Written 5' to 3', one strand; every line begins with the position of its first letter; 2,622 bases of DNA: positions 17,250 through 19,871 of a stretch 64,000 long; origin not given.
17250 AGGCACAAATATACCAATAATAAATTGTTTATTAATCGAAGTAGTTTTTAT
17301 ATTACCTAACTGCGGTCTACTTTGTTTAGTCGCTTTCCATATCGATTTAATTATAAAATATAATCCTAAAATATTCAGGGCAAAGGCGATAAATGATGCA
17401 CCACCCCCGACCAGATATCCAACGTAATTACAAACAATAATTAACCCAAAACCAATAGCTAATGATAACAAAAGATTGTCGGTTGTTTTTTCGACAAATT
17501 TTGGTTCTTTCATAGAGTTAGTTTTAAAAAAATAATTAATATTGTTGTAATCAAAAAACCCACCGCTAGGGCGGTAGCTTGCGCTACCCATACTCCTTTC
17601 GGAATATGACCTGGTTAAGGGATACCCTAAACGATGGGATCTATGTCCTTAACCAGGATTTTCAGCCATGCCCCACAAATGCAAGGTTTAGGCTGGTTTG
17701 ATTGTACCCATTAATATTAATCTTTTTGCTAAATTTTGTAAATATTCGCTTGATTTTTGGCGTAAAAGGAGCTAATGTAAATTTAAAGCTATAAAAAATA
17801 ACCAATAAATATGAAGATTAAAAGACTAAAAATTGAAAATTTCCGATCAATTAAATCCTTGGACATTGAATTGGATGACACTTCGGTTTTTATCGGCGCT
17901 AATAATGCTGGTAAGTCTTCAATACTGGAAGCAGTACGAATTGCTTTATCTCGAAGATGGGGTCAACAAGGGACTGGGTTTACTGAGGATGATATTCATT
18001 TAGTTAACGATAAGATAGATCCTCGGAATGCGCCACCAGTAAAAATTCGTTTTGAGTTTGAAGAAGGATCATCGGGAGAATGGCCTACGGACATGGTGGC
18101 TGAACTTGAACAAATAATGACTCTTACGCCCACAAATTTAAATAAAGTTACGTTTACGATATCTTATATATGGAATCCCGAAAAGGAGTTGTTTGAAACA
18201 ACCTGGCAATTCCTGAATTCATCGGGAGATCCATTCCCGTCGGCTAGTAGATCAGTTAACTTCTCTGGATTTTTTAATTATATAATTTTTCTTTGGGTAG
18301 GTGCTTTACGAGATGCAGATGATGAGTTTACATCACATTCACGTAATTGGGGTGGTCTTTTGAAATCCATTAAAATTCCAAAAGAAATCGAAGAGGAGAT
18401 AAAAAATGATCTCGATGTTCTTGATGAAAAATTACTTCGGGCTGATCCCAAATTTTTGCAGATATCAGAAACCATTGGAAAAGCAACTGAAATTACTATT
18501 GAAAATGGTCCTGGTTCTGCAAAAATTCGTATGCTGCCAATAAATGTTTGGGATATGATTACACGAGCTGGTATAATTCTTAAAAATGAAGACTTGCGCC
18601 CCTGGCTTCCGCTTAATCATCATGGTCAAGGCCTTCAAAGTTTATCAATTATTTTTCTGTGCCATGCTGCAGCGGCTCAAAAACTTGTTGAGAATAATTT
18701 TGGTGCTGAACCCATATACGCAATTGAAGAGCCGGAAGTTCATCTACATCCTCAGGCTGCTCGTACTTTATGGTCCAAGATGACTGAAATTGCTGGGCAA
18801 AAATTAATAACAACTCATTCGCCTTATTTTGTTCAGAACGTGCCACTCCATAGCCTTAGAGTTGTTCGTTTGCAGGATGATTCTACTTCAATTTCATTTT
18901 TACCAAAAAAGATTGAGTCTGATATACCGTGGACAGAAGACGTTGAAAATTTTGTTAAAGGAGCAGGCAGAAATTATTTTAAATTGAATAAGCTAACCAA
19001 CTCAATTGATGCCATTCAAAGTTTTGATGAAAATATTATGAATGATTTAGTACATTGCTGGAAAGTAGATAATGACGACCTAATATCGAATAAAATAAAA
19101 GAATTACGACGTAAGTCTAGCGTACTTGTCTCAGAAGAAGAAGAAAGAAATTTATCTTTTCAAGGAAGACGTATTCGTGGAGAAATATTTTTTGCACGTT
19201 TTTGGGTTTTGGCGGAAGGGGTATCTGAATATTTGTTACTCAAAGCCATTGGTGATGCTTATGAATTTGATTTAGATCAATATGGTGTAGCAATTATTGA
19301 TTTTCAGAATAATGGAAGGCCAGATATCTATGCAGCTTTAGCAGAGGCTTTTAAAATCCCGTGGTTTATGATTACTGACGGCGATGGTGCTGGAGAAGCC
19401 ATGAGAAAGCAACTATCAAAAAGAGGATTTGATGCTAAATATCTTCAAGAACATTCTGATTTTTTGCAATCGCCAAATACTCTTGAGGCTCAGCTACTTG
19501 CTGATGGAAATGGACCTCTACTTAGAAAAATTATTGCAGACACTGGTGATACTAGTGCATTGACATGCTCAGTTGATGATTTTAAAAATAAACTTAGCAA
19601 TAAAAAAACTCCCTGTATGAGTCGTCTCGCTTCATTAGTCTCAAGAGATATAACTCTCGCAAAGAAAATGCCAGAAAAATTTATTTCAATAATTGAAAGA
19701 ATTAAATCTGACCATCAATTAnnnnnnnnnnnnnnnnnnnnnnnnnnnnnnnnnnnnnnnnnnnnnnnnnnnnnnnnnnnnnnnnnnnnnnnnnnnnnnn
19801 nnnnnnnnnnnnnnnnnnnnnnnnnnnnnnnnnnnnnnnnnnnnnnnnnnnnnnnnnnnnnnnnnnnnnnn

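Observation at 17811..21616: Complete Gabija-like (class 2 OLD + UvrD) operon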

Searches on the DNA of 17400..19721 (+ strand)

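Call 51: search_rna_families(sources=[L002, L003, L004, L005], threshold=gathering)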
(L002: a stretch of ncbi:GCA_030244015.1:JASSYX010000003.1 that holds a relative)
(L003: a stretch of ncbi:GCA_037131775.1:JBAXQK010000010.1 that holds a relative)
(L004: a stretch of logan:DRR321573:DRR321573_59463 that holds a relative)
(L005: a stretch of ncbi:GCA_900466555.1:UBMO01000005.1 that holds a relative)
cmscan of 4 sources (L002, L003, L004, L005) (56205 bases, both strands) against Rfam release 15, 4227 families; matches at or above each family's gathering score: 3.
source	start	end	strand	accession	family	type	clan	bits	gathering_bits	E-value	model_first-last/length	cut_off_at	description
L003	613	707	-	RF02964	DUF3800-V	Gene; sRNA;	-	60.9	37.4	3.5e-11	1-96/96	no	DUF3800-V RNA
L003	11296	11359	-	RF02968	DUF3800-IX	Gene; sRNA;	-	55.8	36.8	1.9e-09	1-67/67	no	DUF3800-IX RNA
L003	358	450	-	RF02964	DUF3800-V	Gene; sRNA;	-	43.3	37.4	4.4e-06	1-96/96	no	DUF3800-V RNA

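Call 64: search_rna_families(source=window, start=17400, end=17850, threshold=gathering, show_alignments=1)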
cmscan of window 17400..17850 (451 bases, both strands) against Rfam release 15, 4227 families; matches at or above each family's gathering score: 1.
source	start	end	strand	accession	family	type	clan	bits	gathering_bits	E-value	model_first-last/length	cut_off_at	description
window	17573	17694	-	RF03000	LOOT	Gene; sRNA;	-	93.6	46.4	8.8e-19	1-121/121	no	LOOT RNA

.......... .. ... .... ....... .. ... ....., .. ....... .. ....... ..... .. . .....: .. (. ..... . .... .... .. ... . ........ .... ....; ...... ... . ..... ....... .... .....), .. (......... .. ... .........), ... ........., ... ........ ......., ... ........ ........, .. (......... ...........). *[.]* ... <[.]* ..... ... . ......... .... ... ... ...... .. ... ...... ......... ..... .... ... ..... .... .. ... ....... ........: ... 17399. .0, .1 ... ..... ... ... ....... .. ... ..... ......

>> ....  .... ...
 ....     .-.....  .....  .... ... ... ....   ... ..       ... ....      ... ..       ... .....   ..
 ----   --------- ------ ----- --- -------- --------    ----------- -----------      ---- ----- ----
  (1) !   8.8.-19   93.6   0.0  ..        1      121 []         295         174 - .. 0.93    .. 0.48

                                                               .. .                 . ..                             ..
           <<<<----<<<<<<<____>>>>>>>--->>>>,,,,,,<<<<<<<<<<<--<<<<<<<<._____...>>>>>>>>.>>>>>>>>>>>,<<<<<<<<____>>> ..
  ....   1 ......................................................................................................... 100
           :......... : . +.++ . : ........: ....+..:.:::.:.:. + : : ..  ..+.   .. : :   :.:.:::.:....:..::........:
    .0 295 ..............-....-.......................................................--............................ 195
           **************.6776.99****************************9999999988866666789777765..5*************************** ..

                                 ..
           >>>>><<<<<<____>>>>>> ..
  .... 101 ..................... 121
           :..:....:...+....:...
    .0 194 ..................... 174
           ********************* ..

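Call 73: build_rna_model(alignment_id=A3)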
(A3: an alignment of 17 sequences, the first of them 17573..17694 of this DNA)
Model R1 built from alignment A3 (17 sequences, 137 columns); structure: RNAalifold consensus.
model positions 122; base pairs 16; branch points 1; effective number of sequences 4.96; information 0.59 bits per position. Calibrated on 0.2 Mb of random sequence (short: E-values are rough).
structure used (alignment columns):
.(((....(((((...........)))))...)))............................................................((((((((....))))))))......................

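Call 75: search_with_rna_model(model_id=R1, sources=[L088, L089, L090, L091, L092, L093, L094, L095, L096, L097, L098, L099, L100, L101, L102, L103, L104, L105, L106, L107, L108, L109, L110, L111, L112, L113, L114, L115, L116, L117, L118, L119, L120, L121, L122, L123, L124, L125, L126, L127, L128, L129, L130, L131, L132, L133, L134, L135, L136, L137, L138, L139, L140, L141, L142, L143, L144, L145, L146, L147, L148, L149, L150, L151, L152, L153, L154, L155, L156, L157, L158, L159, L160, L161, L162, L163, L164, L165, L166, L167, L168, L169, L170, L171, L172, L173, L174, L175, L176, L177, L178, L179, L180, L181, L182, L183, L184, L185, L186, L187], max_evalue=0.001)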
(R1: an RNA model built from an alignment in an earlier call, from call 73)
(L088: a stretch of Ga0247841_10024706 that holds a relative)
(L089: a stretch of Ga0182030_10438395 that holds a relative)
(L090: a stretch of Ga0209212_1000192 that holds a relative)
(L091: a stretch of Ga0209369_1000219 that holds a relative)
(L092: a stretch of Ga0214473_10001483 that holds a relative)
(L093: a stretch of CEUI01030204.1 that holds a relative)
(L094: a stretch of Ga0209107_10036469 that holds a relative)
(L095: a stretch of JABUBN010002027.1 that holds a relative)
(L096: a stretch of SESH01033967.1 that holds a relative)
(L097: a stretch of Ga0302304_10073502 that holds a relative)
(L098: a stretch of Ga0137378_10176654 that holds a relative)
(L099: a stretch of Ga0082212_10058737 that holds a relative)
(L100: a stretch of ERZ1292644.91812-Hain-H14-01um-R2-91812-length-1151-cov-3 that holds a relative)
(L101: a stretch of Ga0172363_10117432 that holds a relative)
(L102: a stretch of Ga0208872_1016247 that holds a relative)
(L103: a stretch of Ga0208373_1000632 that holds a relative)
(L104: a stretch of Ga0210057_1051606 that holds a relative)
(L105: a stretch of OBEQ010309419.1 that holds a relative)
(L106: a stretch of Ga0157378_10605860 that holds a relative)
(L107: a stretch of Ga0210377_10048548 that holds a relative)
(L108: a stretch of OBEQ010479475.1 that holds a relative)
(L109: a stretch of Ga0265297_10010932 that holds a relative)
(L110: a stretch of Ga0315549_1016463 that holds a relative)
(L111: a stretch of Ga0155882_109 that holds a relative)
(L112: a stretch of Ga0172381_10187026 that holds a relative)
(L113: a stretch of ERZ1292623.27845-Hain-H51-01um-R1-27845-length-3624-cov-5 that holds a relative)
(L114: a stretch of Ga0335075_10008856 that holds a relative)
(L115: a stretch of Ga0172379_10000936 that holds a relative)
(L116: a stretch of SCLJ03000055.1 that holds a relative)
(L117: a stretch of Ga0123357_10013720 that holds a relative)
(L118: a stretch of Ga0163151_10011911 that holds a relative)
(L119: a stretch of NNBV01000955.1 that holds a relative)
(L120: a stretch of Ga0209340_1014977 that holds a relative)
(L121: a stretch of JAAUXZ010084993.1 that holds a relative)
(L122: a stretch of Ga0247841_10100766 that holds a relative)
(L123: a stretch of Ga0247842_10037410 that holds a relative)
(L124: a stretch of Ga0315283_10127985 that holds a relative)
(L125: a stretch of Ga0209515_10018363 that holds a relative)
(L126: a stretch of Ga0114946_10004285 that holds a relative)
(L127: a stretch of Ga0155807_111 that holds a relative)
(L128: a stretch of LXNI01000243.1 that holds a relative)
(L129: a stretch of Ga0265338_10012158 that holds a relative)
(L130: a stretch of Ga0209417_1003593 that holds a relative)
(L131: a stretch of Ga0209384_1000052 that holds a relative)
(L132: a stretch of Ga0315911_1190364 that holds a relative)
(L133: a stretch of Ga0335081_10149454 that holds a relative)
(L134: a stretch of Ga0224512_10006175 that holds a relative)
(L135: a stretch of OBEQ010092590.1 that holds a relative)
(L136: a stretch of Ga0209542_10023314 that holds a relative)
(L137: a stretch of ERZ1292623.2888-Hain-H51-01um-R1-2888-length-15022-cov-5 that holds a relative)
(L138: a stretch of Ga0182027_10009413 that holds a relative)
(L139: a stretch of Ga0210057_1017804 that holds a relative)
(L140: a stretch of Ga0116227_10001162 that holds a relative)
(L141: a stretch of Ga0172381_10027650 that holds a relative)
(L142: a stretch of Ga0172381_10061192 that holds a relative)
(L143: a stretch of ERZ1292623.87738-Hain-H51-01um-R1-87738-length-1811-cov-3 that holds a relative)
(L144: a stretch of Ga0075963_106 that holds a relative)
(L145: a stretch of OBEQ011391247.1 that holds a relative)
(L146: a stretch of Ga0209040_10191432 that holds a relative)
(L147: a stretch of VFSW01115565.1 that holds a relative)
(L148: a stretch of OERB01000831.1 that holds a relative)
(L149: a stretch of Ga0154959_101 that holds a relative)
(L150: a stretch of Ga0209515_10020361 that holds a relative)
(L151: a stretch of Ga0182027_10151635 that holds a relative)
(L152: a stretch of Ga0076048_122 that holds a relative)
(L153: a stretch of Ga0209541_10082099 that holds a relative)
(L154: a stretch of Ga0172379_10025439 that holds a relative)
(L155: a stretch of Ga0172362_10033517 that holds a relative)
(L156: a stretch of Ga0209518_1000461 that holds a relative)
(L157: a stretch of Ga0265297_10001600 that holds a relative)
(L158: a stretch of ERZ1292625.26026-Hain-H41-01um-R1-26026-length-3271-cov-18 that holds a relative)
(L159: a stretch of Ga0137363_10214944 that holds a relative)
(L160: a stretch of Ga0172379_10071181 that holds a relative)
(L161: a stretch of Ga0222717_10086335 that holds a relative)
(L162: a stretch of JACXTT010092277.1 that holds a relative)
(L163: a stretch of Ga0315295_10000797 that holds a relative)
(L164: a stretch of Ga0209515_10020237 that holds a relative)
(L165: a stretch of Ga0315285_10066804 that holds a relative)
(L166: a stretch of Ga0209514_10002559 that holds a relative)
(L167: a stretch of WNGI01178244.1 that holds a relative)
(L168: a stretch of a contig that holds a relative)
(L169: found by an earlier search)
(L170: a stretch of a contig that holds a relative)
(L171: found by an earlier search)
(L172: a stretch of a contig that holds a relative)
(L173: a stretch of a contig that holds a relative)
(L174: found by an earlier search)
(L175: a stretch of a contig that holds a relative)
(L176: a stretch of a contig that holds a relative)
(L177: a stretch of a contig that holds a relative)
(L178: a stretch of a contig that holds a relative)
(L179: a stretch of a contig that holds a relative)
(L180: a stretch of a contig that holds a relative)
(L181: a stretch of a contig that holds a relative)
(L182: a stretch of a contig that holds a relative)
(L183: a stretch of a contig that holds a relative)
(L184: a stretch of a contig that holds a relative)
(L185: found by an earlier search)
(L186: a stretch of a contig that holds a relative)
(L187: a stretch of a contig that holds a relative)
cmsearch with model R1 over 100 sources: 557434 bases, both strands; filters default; matches with E-value up to 0.001: 73.
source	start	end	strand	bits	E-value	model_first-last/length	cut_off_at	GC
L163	450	571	-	105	2.8e-23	1-122/122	no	0.47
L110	7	125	-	103.5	6.3e-23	1-122/122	no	0.5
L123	1067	1185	+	100.5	3.4e-22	1-122/122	no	0.45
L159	1321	1440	+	98.7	9.4e-22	1-122/122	no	0.52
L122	2182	2300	+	95.2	6.7e-21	1-122/122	no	0.5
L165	1771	1890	-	94.7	8.9e-21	1-122/122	no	0.46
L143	1077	1201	+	93.5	1.8e-20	1-122/122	no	0.52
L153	301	419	-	92.5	3.1e-20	1-122/122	no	0.49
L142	958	1074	+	92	4.1e-20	1-122/122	no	0.46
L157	2592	2705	+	88.2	3.6e-19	1-122/122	no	0.55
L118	381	498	+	87.5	5.2e-19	1-122/122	no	0.45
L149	8570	8688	+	87.4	5.6e-19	1-122/122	no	0.5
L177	1371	1493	-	86.1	1.1e-18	1-122/122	no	0.46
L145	5234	5353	+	86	1.2e-18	1-122/122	no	0.54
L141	4021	4137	+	85.8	1.4e-18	1-122/122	no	0.44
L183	7157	7276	-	85.7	1.5e-18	1-122/122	no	0.55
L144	402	517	+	85.2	2e-18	1-122/122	no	0.54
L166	1600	1715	+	84.2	3.4e-18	1-122/122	no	0.57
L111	1659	1779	+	84.1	3.6e-18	1-122/122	no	0.53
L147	772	890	+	83.9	4e-18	1-122/122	no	0.52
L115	597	715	+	83.5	5e-18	1-122/122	no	0.52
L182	838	950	-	83.1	6.4e-18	1-122/122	no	0.53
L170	446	559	+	82.4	9.2e-18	1-122/122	no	0.46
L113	1153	1273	-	82.4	9.2e-18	1-122/122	no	0.61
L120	828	941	+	81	2e-17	1-122/122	no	0.52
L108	109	228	+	79.4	5e-17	1-122/122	no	0.53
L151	2392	2507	-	79.3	5.2e-17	1-122/122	no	0.52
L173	2797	2915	+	79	6.4e-17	1-122/122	no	0.5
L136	5960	6074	-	78.8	7.3e-17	1-122/122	no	0.53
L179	6363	6487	+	78.4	8.8e-17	1-122/122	no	0.53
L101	1397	1508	-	78.1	1e-16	1-122/122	no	0.54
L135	6484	6601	-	77.5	1.5e-16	1-122/122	no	0.49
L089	587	704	+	77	2e-16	1-122/122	no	0.51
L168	2394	2513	+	76.9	2.1e-16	1-122/122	no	0.47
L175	580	696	+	76.4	2.8e-16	1-122/122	no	0.49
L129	4045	4158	+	76.4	2.8e-16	1-122/122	no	0.57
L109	4688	4810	-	75.9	3.7e-16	1-122/122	no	0.5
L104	95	210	-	75.9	3.7e-16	1-122/122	no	0.59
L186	7781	7899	-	75.8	3.8e-16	1-122/122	no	0.5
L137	7601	7715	-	75.7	4e-16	1-122/122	no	0.57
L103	6924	7034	+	75.3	5.1e-16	1-122/122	no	0.54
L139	1243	1365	+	72.8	2e-15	1-122/122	no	0.5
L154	4621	4739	-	72.4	2.6e-15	1-122/122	no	0.47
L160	2315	2436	-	71.7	3.9e-15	1-122/122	no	0.48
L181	2556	2667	-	71.5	4.4e-15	1-122/122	no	0.54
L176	1944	2066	+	71.3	4.7e-15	1-122/122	no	0.5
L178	203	323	-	69.3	1.5e-14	1-122/122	no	0.48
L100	227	343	+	66.7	6.5e-14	1-122/122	no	0.56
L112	1370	1490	+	65.3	1.4e-13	1-122/122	no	0.5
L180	875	995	-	65.3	1.4e-13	1-122/122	no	0.5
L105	2321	2443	-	64.4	2.4e-13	1-122/122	no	0.47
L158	3025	3148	-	64.1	2.9e-13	1-122/122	no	0.53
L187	20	143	+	63.8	3.4e-13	1-122/122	no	0.52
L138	12164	12287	+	61.8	1e-12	1-122/122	no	0.52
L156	4061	4172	-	61.7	1.1e-12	1-122/122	no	0.59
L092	7239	7355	-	61.1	1.6e-12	1-122/122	no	0.56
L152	3780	3894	-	59.8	3.2e-12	1-122/122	no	0.62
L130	11810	11934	-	59.3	4.2e-12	1-122/122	no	0.46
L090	3740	3858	-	58.2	7.8e-12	1-122/122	no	0.57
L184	711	821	-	56.7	1.8e-11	1-122/122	no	0.59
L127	1299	1410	-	48.6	1.8e-09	1-122/122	no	0.52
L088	578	694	-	43.8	2.6e-08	1-122/122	no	0.47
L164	2807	2892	+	37.7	8.4e-07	1-122/122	no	0.36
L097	1136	1201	+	32.2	1.9e-05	1-122/122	no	0.5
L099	3825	3886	+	32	2.1e-05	1-122/122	no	0.6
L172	1005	1057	+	31.9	2.2e-05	1-54/122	3'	0.47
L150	6283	6339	+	30.6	4.5e-05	1-64/122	3'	0.56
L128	212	282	-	30.6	4.5e-05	1-122/122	no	0.65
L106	329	390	-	30.1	5.9e-05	1-122/122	no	0.52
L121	574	646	-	28.4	0.00015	1-122/122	no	0.53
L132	293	348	-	25.9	0.00064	1-122/122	no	0.39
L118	1545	1598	-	25.6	0.00074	1-122/122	no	0.44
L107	1810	1921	-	25.4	0.00083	1-122/122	no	0.54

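Call 76: search_with_rna_model(model_id=R1, sources=[L188, L189, L190, L191, L192, L193, L194, L195, L196, L197, L198, L199, L200, L201, L202, L203, L204, L205, L206, L207, window, L001, L003, L086, L087], max_evalue=0.001)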
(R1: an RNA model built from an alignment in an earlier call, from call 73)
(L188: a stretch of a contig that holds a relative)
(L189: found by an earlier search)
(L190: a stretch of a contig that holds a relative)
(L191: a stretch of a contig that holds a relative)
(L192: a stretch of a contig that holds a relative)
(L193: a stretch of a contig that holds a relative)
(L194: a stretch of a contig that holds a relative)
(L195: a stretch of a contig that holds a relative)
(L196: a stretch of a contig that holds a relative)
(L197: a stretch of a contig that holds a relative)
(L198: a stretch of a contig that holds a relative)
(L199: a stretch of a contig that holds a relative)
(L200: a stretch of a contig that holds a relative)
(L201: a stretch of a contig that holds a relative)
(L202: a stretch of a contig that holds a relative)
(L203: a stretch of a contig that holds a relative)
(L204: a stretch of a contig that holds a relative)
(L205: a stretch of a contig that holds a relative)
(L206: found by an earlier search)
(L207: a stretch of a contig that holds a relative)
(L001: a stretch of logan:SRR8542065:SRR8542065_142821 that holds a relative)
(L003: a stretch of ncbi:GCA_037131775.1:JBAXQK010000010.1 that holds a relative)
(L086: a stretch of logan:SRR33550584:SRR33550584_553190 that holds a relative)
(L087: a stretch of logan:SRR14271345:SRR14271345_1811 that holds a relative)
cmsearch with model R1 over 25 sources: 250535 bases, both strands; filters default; matches with E-value up to 0.001: 21.
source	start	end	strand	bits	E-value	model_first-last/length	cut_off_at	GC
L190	5139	5257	+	100.5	1.5e-22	1-122/122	no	0.45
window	17573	17694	-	94.4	4.9e-21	1-122/122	no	0.48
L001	5476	5597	-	94.4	4.9e-21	1-122/122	no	0.48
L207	5787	5908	+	93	1e-20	1-122/122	no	0.52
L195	8859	8974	+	92.3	1.6e-20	1-122/122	no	0.53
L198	5168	5291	-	91.7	2.3e-20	1-122/122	no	0.52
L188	2344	2456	+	86.8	3.5e-19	1-122/122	no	0.51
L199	46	165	-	81.8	5.9e-18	1-122/122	no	0.54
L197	8184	8300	+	80.3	1.4e-17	1-122/122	no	0.49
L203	2115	2235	-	79.6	2.1e-17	1-122/122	no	0.53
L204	442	560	-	77.3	7.4e-17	1-122/122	no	0.54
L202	1471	1590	+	77.2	7.7e-17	1-122/122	no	0.53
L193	1204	1328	+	74.4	3.8e-16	1-122/122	no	0.54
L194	1368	1487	+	73.4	6.5e-16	1-122/122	no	0.43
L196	7466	7584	-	71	2.6e-15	1-122/122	no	0.55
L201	5206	5325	-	64.5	1e-13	1-122/122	no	0.47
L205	485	596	+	64.4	1.1e-13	1-122/122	no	0.46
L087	17833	17914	+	33.5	4e-06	1-122/122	no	0.51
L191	9825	9944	+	32.6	6.6e-06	1-122/122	no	0.49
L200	4814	4942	+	32.2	8.1e-06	1-122/122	no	0.57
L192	1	34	-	30.5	2.2e-05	1-34/122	3'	0.53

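Call 79: search_with_rna_model(model_id=R1, source=L208, max_evalue=0.01, show_alignments=1)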
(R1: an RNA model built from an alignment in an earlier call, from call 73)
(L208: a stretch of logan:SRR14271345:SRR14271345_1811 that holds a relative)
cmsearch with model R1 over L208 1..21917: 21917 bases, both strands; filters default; matches with E-value up to 0.01: 1.
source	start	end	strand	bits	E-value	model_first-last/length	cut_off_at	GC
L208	19833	19956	+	61.9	3.9e-14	1-122/122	no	0.52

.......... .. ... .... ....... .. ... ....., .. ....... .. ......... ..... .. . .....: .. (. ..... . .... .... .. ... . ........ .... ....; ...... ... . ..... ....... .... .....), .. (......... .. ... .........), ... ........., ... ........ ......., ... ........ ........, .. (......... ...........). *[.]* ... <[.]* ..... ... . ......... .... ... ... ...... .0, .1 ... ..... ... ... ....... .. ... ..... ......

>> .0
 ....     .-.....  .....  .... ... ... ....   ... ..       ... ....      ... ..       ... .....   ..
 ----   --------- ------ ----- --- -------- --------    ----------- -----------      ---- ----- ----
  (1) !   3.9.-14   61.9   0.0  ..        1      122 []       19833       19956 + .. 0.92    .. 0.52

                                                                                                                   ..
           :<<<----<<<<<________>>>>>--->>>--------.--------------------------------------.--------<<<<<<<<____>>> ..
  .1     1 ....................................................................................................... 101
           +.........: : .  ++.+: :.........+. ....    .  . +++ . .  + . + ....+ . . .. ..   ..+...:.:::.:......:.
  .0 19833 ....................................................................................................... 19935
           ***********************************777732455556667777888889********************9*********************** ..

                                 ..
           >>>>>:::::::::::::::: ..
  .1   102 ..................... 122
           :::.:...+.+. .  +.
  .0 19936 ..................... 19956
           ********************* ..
